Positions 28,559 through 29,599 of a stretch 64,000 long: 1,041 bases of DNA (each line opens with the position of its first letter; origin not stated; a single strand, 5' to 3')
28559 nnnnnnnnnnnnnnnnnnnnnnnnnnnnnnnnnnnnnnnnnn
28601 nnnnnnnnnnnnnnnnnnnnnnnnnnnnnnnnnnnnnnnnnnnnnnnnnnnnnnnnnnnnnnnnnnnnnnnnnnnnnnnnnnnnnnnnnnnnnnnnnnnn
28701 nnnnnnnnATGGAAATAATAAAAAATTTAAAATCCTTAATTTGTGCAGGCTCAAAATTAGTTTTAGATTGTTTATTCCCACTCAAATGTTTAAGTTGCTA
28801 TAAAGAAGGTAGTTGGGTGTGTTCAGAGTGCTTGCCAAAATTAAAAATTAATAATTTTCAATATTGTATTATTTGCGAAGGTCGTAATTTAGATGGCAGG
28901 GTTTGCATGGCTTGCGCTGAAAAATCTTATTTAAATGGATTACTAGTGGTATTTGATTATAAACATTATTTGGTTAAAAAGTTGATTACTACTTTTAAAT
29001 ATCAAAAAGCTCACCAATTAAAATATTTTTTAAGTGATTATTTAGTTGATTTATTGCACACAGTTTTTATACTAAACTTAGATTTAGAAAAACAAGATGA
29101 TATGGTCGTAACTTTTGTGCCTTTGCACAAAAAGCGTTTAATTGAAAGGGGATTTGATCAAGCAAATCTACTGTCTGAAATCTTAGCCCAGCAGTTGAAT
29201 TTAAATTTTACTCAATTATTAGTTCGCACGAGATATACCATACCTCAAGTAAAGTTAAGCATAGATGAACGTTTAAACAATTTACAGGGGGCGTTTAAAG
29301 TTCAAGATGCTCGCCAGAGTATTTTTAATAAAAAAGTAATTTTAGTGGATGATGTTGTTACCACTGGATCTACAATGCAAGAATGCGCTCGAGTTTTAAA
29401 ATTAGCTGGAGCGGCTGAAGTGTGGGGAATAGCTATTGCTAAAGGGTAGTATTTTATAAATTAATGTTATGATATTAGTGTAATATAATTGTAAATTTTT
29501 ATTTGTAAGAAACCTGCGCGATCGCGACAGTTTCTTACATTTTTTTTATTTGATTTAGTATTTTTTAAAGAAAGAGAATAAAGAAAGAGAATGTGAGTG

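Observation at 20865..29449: Co-directional block: PilM, two unknown proteins, PrgI-like, split VirB4-like ATPase, secreted protein, ComFC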

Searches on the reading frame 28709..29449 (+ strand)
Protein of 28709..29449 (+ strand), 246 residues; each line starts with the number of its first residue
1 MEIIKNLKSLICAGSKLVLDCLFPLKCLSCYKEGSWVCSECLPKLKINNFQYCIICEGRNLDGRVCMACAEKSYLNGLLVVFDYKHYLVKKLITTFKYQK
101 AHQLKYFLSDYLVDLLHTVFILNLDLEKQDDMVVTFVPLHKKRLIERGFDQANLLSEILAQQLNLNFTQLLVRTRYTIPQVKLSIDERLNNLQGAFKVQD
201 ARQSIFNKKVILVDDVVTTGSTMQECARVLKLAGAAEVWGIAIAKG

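Call 3: search_protein_families(library=pfam, proteins=[window:28709-29449:+], max_evalue=0.1)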
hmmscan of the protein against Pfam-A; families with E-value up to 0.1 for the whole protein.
window:28709-29449:+ (246 aa): 5 families
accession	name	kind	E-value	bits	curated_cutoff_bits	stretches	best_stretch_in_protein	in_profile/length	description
PF00156.33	Pribosyltran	-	1.4e-08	34.6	26.3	1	156-238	44-118/158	Phosphoribosyl transferase domain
PF24390.1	PRTase-CE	-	0.00076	19.9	27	1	87-225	17-123/253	PRTase-CE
PF18912.6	DZR_2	-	0.0031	17.7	27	1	18-70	1-56/56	Double zinc ribbon domain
PF14681.12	UPRTase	-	0.0051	16.7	27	1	181-236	94-149/206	Uracil phosphoribosyltransferase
PF15609.12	PRTase_2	-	0.011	15.7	28.8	1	202-231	114-143/188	Phosphoribosyl transferase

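Call 4: search_protein_families(library=ncbifam, proteins=[window:28709-29449:+], max_evalue=0.1)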
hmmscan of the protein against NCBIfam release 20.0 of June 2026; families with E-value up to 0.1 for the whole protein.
window:28709-29449:+ (246 aa): 33 families (the best 25 are shown)
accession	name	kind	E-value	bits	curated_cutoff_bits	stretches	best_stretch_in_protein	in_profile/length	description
TIGR00201.1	comF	subfamily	7.7e-32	110.8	233.55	1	38-244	1-189/190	ComF family protein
NF008616.0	PRK11595.1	equivalog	6.3e-31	107.6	304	1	35-239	20-219/227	DNA utilization protein GntX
NF002095.0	PRK00934.1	equivalog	2.6e-07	30.1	296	1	160-241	174-239/287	ribose-phosphate diphosphokinase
TIGR01251.1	ribP_PPkin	subfamily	5.4e-07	28.8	113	1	196-240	199-243/309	ribose-phosphate diphosphokinase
TIGR01203.1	HGPRTase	equivalog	8.2e-07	28.9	150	1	197-238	74-116/167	hypoxanthine phosphoribosyltransferase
NF005592.0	PRK07322.1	subfamily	9.5e-07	28.4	143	1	202-243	115-156/180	adenine phosphoribosyltransferase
NF002620.0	PRK02277.1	subfamily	1.2e-06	28.4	115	1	190-239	126-173/201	orotate phosphoribosyltransferase-like protein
NF005537.0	PRK07199.1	subfamily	3.4e-06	26.3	322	1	204-242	208-246/301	ribose-phosphate diphosphokinase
NF002634.0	PRK02304.1-3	equivalog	1.4e-05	24.9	170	1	154-242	68-153/182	adenine phosphoribosyltransferase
TIGR01090.1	apt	equivalog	1.5e-05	25.1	185.85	1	154-235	59-137/169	adenine phosphoribosyltransferase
NF002686.0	PRK02458.1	equivalog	2.4e-05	24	506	1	207-242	218-253/323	ribose-phosphate diphosphokinase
NF002320.0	PRK01259.1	subfamily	2.5e-05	23.8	297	1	199-241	206-248/316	ribose-phosphate diphosphokinase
NF002636.0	PRK02304.1-5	equivalog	4.2e-05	23.1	125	1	154-236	67-146/176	adenine phosphoribosyltransferase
TIGR01367.1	pyrE_Therm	equivalog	5.3e-05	22.9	150.25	1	195-238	93-136/187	orotate phosphoribosyltransferase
TIGR00336.1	pyrE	equivalog_domain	0.00013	21.7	106.8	1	207-236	108-137/173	orotate phosphoribosyltransferase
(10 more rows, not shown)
